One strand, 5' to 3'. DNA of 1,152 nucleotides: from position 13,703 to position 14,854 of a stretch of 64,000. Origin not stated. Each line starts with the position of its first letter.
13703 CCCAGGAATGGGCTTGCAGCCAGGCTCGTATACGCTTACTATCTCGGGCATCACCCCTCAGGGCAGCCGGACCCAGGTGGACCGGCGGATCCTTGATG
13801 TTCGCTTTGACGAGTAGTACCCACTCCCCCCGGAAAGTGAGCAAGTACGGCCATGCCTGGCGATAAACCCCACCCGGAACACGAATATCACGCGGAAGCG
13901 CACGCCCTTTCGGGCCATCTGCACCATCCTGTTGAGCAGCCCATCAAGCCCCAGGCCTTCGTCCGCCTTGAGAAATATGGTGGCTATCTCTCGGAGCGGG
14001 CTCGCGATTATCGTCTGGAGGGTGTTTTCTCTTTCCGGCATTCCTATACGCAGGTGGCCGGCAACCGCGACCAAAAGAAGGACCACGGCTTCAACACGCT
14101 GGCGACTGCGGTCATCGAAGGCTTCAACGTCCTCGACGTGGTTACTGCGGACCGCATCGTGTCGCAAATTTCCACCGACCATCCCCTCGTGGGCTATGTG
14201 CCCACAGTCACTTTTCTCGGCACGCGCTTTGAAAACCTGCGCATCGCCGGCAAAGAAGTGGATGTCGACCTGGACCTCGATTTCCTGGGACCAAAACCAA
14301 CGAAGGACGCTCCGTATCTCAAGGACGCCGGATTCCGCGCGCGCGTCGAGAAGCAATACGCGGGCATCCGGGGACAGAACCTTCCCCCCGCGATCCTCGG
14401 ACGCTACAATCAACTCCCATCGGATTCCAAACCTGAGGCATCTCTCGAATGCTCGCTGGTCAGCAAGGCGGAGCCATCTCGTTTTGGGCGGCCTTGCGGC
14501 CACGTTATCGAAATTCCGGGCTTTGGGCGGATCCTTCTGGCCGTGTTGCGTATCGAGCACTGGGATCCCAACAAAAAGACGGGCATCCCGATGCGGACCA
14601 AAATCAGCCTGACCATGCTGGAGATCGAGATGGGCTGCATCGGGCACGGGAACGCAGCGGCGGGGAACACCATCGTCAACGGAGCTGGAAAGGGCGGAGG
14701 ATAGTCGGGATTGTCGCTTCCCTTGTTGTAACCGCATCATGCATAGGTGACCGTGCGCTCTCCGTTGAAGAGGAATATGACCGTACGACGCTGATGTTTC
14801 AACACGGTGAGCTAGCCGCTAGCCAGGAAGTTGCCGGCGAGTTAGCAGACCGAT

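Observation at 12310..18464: ECF sigma / anti-sigma cassette coupled to an unknown 283-aa protein, a TPR-CHAT protease and a Trp-cluster protein: candidate undescribed system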

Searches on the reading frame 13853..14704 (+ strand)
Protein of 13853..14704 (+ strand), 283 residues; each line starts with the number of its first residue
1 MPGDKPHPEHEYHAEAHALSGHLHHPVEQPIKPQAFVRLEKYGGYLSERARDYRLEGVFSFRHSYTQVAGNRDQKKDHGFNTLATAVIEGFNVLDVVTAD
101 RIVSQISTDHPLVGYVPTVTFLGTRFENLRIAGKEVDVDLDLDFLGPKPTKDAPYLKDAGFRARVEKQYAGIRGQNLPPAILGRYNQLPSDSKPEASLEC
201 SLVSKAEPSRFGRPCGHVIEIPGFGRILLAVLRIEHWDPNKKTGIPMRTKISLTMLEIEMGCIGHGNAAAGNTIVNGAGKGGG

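Call 3: search_protein_families(library=pfam, proteins=[window:13853-14704:+], max_evalue=0.01)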
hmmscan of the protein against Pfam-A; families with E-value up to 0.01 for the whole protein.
window:13853-14704:+ (283 aa): 0 families

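Call 4: search_protein_families(library=ncbifam, proteins=[window:13853-14704:+], max_evalue=0.01)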
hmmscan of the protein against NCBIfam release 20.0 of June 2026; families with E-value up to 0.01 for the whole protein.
window:13853-14704:+ (283 aa): 1 family
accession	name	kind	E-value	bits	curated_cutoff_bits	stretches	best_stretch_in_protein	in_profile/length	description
NF040603.2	choice_anch_P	subfamily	0.0006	19.8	27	1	13-139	2-123/185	choice-of-anchor P family protein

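Call 5: find_homologous_proteins(query=window:13853-14704:+)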
Query window:13853-14704:+ (283 aa): 1929 proteins with E <= 0.001 among 3295 candidates; the best 120 are listed.
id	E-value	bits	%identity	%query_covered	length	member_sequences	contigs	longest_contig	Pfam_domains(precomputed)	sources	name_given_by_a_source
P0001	1.9e-177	607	93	100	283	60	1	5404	PF26784.1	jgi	jgi:hypothetical protein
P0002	1.2e-167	575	90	99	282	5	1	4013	PF26784.1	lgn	-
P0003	1.0e-164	565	87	100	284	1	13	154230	PF26784.1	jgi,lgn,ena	jgi:hypothetical protein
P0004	6.9e-162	556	86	98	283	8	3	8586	PF26784.1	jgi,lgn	jgi:hypothetical protein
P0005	1.2e-132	460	75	96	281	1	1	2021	PF26784.1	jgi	-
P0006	2.4e-107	377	62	100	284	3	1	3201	PF26784.1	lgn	-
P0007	4.7e-105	370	61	98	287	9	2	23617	PF26784.1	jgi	jgi:hypothetical protein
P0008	6.2e-105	369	62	99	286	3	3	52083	PF26784.1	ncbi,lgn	ncbi:MAG: hypothetical protein ACLGXA_05320 [Acidobacteriota bacterium]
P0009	2.0e-104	367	62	98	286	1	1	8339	PF26784.1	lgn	-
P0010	3.3e-103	363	59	100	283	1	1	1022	PF26784.1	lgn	-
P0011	6.3e-103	363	61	97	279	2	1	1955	PF26784.1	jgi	jgi:hypothetical protein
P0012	6.7e-102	359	61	98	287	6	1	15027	PF26784.1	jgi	jgi:hypothetical protein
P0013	1.3e-101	358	63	91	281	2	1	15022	PF26784.1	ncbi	-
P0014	1.1e-100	355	61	95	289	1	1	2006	PF26784.1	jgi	jgi:hypothetical protein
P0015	1.6e-100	355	61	98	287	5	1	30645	PF26784.1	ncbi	-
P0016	2.7e-100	354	61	96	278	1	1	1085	PF26784.1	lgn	-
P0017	2.8e-100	354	61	95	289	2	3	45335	PF26784.1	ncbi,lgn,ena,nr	ncbi:MAG TPA: hypothetical protein VL990_10585 [Acidobacteriaceae bacterium]|nr:hypothetical protein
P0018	3.1e-100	354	62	95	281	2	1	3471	PF26784.1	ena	-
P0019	8.8e-100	352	61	99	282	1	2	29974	PF26784.1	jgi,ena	-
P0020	9.3e-100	352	60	97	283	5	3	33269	PF26784.1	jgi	jgi:hypothetical protein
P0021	1.4e-99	352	61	97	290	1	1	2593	PF26784.1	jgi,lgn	-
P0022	2.9e-99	351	59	98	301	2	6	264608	PF26784.1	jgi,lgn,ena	jgi:hypothetical protein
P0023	4.5e-99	350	61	96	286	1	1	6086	PF26784.1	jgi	jgi:hypothetical protein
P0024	8.7e-99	349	61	95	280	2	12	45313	PF26784.1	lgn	-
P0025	1.8e-98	348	60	98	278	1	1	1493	PF26784.1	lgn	-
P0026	2.8e-98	347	60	95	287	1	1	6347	PF26784.1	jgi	jgi:hypothetical protein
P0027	4.5e-97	343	58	100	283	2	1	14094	PF26784.1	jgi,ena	-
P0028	6.3e-97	343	59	99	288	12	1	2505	PF26784.1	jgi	jgi:hypothetical protein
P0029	6.7e-97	343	59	96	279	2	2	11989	PF26784.1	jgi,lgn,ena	-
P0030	6.7e-97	343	57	97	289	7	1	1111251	PF26784.1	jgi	jgi:hypothetical protein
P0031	8.0e-97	343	60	96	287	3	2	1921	PF26784.1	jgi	jgi:hypothetical protein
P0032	8.2e-97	342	61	92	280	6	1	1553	PF26784.1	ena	-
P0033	8.5e-97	342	58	100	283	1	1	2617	PF26784.1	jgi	jgi:hypothetical protein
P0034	8.6e-97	342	58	97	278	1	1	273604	PF26784.1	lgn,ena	-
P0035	1.2e-96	342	58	99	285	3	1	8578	PF26784.1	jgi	jgi:hypothetical protein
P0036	1.6e-96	342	61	97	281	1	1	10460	PF26784.1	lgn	-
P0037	2.4e-96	341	57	100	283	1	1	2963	PF26784.1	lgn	-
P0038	3.4e-96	340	58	95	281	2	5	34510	PF26784.1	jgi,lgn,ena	jgi:hypothetical protein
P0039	3.9e-96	340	59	100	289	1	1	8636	PF26784.1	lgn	-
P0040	7.4e-96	339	60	89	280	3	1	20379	PF26784.1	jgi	jgi:hypothetical protein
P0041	8.6e-96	339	58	99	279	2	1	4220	PF26784.1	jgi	jgi:hypothetical protein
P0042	9.6e-96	339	60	98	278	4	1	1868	PF26784.1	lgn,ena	-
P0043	1.1e-95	339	60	100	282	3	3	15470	PF26784.1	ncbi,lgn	ncbi:MAG: choice-of-anchor P family protein [Acidobacteriaceae bacterium]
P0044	1.1e-95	339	58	98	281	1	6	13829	PF26784.1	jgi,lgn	jgi:hypothetical protein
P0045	1.2e-95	339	58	96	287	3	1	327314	PF26784.1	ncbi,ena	-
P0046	1.4e-95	338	60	100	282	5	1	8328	PF26784.1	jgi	jgi:hypothetical protein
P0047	1.6e-95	338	58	95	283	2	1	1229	PF26784.1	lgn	-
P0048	2.0e-95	338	59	95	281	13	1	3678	PF26784.1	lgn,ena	-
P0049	2.0e-95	338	59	95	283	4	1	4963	PF26784.1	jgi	jgi:hypothetical protein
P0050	2.2e-95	338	61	90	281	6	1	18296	PF26784.1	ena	-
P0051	2.3e-95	338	59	98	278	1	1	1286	PF26784.1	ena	-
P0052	2.5e-95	338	59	100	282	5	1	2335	PF26784.1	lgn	-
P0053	3.7e-95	337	59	95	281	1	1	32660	PF26784.1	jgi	jgi:hypothetical protein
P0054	3.8e-95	337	59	96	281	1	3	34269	PF26784.1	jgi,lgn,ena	-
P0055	9.2e-95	336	62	89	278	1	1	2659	PF26784.1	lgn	-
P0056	1.0e-94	336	59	100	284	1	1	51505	PF26784.1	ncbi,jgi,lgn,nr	ncbi:MAG TPA: hypothetical protein VFE06_09070 [Acidobacteriaceae bacterium]|jgi:hypothetical protei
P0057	2.9e-94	334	58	91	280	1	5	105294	PF26784.1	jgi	jgi:hypothetical protein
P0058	4.0e-94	334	56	98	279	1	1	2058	PF26784.1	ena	-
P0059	4.2e-94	334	58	100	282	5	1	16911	PF26784.1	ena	-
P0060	4.4e-94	334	57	98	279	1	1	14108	PF26784.1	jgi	jgi:hypothetical protein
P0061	4.6e-94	333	60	90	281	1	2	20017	PF26784.1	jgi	jgi:hypothetical protein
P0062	4.9e-94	333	58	100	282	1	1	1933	PF26784.1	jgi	jgi:hypothetical protein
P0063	6.3e-94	333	58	96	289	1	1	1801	PF26784.1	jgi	jgi:hypothetical protein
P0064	9.0e-94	333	59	89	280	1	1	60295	PF26784.1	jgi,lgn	jgi:hypothetical protein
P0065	9.6e-94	332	61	94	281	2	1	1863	PF26784.1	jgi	jgi:hypothetical protein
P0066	1.4e-93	332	58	96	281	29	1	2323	PF26784.1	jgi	-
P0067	1.4e-93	332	59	100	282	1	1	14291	PF26784.1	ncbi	-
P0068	2.5e-93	331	58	100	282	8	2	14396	PF26784.1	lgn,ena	-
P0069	2.8e-93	331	58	96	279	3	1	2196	PF26784.1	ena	-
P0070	3.5e-93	331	59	89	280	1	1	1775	PF26784.1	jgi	jgi:hypothetical protein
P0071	3.7e-93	330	58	96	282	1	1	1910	PF26784.1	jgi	jgi:hypothetical protein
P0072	4.6e-93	330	60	97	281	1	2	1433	PF26784.1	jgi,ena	jgi:hypothetical protein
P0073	4.6e-93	330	57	98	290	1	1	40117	PF26784.1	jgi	jgi:hypothetical protein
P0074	5.2e-93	330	59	95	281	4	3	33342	PF26784.1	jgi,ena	-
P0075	5.2e-93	330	57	96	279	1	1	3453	PF26784.1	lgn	-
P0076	5.5e-93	330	57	99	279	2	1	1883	PF26784.1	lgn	-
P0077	5.6e-93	330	58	100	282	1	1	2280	PF26784.1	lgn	-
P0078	5.9e-93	330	57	96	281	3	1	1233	PF26784.1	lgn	-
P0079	7.2e-93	330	58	95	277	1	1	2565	PF26784.1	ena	-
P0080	8.2e-93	329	57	95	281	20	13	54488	PF26784.1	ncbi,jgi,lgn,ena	ncbi:MAG: choice-of-anchor P family protein [Terracidiphilus sp.]|jgi:hypothetical protein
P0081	9.9e-93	329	56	95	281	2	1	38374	PF26784.1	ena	-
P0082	1.0e-92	329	57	91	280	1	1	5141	PF26784.1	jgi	jgi:hypothetical protein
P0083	1.4e-92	329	56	100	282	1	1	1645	PF26784.1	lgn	-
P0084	1.4e-92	329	58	95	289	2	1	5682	PF26784.1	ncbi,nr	ncbi:MAG TPA: hypothetical protein VHE33_12535 [Acidobacteriaceae bacterium]|nr:hypothetical protein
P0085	1.6e-92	328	58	95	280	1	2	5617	PF26784.1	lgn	-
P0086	1.9e-92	328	58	96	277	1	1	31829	PF26784.1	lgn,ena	-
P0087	2.1e-92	328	57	100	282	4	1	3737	PF26784.1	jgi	jgi:hypothetical protein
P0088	2.6e-92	328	58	98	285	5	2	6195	PF26784.1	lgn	-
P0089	2.8e-92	328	59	92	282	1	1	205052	PF26784.1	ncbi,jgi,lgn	ncbi:MAG TPA: hypothetical protein VGI45_16415 [Terracidiphilus sp.]|jgi:hypothetical protein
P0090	2.8e-92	328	58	93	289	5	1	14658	PF26784.1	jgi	jgi:hypothetical protein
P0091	2.8e-92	328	57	100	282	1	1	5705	PF26784.1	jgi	jgi:hypothetical protein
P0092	3.5e-92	327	56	99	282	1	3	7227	PF26784.1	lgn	-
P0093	3.8e-92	327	56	99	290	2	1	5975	PF26784.1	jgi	jgi:hypothetical protein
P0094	4.1e-92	327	59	90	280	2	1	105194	PF26784.1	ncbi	-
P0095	5.1e-92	327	56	99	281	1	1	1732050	PF26784.1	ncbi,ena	-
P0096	5.2e-92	327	57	100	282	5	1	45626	PF26784.1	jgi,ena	-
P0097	5.4e-92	327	59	89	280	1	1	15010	PF26784.1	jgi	jgi:hypothetical protein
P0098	5.5e-92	327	57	96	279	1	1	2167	PF26784.1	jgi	jgi:hypothetical protein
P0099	5.9e-92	327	58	90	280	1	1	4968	PF26784.1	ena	-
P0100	8.5e-92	326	56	99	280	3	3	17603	PF26784.1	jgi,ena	-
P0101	1.1e-91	326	54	95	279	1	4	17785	PF26784.1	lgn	-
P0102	1.2e-91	326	58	91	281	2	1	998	PF26784.1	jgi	jgi:hypothetical protein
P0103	1.2e-91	325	56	96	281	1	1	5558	PF26784.1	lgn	-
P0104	1.3e-91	325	58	95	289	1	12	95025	PF26784.1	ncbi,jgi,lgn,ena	jgi:hypothetical protein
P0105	1.4e-91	325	58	95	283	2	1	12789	PF26784.1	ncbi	-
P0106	1.5e-91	325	56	100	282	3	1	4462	PF26784.1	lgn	-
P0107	1.5e-91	325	57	100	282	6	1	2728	PF26784.1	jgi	jgi:hypothetical protein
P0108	1.8e-91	325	57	92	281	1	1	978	PF26784.1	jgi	jgi:hypothetical protein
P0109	1.8e-91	325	57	98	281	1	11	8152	PF26784.1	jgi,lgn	jgi:hypothetical protein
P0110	1.8e-91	325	58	90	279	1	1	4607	PF26784.1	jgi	jgi:hypothetical protein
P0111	1.8e-91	325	57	97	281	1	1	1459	PF26784.1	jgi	jgi:hypothetical protein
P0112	2.3e-91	325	56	100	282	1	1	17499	PF26784.1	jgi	jgi:hypothetical protein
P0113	2.4e-91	325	58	90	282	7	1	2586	PF26784.1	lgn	-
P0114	2.7e-91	324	59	95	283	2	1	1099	PF26784.1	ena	-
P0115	2.9e-91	324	57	95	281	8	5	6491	PF26784.1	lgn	-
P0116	3.6e-91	324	57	95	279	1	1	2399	PF26784.1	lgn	-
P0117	3.6e-91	324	58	97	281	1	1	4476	PF26784.1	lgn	-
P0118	3.8e-91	324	57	95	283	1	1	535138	PF26784.1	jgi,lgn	jgi:hypothetical protein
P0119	3.8e-91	324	59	93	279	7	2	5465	PF26784.1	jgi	jgi:hypothetical protein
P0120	4.1e-91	324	58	96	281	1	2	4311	PF26784.1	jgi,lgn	jgi:hypothetical protein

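Call 8: find_encoding_contigs(protein=P0030, flank=8000, max_places=3)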
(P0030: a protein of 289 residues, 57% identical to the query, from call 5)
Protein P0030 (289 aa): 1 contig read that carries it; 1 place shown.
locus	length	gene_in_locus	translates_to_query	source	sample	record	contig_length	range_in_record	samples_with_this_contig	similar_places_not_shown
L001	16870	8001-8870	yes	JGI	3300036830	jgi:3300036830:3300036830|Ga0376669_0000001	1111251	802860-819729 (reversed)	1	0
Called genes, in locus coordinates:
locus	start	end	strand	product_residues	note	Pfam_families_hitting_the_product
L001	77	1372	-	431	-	PF07690:MFS_1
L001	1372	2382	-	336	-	PF07475:Hpr_kinase_C, PF27840:ScmC (weak)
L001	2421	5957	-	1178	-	PF13620:CarboxypepD_reg, PF13715:CarbopepD_reg_2 (weak), PF25183:OMP_b-brl_4, PF00593:TonB_dep_Rec_b-barrel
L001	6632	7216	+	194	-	PF08281:Sigma70_r4_2 (faint)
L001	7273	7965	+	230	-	PF13490:zf-HC2 (weak)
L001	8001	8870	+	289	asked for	PF26784:DUF8256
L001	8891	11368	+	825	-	PF07719:TPR_2 (faint), PF13176:TPR_7 (faint), PF13181:TPR_8 (faint), PF13424:TPR_12 (weak), PF17874:TPR_MalT, PF13424:TPR_12 (weak), PF12770:CHAT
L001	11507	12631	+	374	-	-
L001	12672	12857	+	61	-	-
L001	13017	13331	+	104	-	-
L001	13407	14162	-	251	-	PF00072:Response_reg (weak), PF00196:GerE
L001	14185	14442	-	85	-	PF07238:PilZ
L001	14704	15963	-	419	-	-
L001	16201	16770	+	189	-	PF07883:Cupin_2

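Call 9: find_encoding_contigs(protein=P0095, flank=8000, max_places=3)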
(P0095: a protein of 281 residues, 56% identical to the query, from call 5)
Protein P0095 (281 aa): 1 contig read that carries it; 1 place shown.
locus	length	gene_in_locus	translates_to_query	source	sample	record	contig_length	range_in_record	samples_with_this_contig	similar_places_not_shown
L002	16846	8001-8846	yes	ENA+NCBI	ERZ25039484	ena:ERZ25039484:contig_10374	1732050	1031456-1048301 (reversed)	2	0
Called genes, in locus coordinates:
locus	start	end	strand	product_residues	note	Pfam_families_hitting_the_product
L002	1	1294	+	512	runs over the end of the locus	-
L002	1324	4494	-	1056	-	PF13188:PAS_8 (weak), PF13426:PAS_9, PF00990:GGDEF, PF00563:EAL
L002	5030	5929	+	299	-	-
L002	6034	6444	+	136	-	-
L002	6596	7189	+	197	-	PF04542:Sigma70_r2 (weak)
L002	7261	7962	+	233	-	PF13490:zf-HC2 (weak)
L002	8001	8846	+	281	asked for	PF26784:DUF8256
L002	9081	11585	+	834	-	PF07719:TPR_2 (faint), PF00515:TPR_1 (faint), PF13424:TPR_12 (faint), PF13176:TPR_7 (faint), PF13181:TPR_8 (faint), PF17874:TPR_MalT (weak), PF12770:CHAT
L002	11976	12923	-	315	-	PF06719:AraC_N, PF00165:HTH_AraC (faint), PF12833:HTH_18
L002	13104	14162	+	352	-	PF08240:ADH_N, PF00107:ADH_zinc_N, PF13602:ADH_zinc_N_2 (weak)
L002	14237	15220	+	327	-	PF00248:Aldo_ket_red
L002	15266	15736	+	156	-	PF13924:Lipocalin_5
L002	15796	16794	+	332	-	PF00248:Aldo_ket_red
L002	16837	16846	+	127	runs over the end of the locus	PF10012:DUF2255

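Call 18: find_related_loci(query=A3, collection=genome_contigs, flank=8000)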
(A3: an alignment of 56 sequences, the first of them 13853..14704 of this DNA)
Query A3 (283 aa) in genome_contigs; peptide patterns used: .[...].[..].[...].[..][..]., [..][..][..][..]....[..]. (x = any residue, [..] = any of these).
538 stretches matched a pattern; 507 encode a relative of the query (tblastn E <= 1e-3); the best 80 are kept; 80 distinct loci.
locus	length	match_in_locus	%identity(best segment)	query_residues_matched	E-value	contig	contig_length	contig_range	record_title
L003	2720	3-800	100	6-271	0e+0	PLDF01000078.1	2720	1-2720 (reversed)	MAG: Bryobacterales bacterium isolate palsa_243 73.20111000_P2M.18_contig_107972, whole genome shotgun sequence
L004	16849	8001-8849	93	1-283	0e+0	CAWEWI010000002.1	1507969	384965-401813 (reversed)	MAG: uncultured Acidobacteriaceae bacterium isolate MFD03399.bin.1.133 genome assembly, contig: contig_25930, whole geno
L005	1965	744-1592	93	1-283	0e+0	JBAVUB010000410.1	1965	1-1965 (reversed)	MAG: Acidobacteriaceae bacterium isolate MFD02913_ilm_asm_bin22 k127_11160, whole genome shotgun sequence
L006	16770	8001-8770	92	1-283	1e-116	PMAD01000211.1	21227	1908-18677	MAG: Acidobacterium sp. isolate palsa_345 73.20120700_P2M.12_contig_11572, whole genome shotgun sequence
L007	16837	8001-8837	62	4-282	2e-105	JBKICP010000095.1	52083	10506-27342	MAG: Acidobacteriota bacterium isolate bins.48 NODE_1333_length_52083_cov_1.862314, whole genome shotgun sequence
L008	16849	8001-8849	60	1-283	2e-104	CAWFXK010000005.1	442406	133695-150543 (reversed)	MAG: uncultured Acidobacteriaceae bacterium isolate MFD09286.bin.2.106 genome assembly, contig: contig_38028, whole geno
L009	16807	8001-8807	61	8-276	3e-103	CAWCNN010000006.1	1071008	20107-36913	MAG: uncultured Acidobacteriaceae bacterium isolate MFD05502.bin.2.89 genome assembly, contig: contig_54592, whole genom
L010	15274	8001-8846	59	1-283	1e-100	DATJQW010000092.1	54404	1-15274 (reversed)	MAG TPA_asm: Acidobacteriaceae bacterium isolate SMAG_U14951 k141_3028366, whole genome shotgun sequence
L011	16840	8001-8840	59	4-280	8e-101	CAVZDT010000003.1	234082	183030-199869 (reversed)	MAG: uncultured Acidobacteriaceae bacterium isolate MFD06092.bin.2.146 genome assembly, contig: contig_101455, whole gen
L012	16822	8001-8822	58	7-278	3e-100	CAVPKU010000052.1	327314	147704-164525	MAG: uncultured Acidobacteriaceae bacterium isolate MFD10064.bin.2.65 genome assembly, contig: contig_7854, whole genome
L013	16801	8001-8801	58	10-276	1e-99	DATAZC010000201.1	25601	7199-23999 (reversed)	MAG TPA_asm: Acidobacteriaceae bacterium isolate SMAG_U5695 k141_3217647, whole genome shotgun sequence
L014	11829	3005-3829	60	1-276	2e-99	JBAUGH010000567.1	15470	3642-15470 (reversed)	MAG: Acidobacteriaceae bacterium isolate MFD10855_ilm_asm_bin16 k127_78269, whole genome shotgun sequence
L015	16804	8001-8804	61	9-275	3e-99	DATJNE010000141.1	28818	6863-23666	MAG TPA_asm: Acidobacteriaceae bacterium isolate SMAG_U14853 k141_3535617, whole genome shotgun sequence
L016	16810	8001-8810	59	9-277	1e-98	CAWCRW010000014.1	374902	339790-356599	MAG: uncultured Acidobacteriaceae bacterium isolate MFD04434.bin.1.145 genome assembly, contig: contig_9693, whole genom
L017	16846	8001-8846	58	1-283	2e-98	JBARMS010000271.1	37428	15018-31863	MAG: Acidobacteriaceae bacterium isolate MFD06508_ilm_asm_bin1 k127_52889, whole genome shotgun sequence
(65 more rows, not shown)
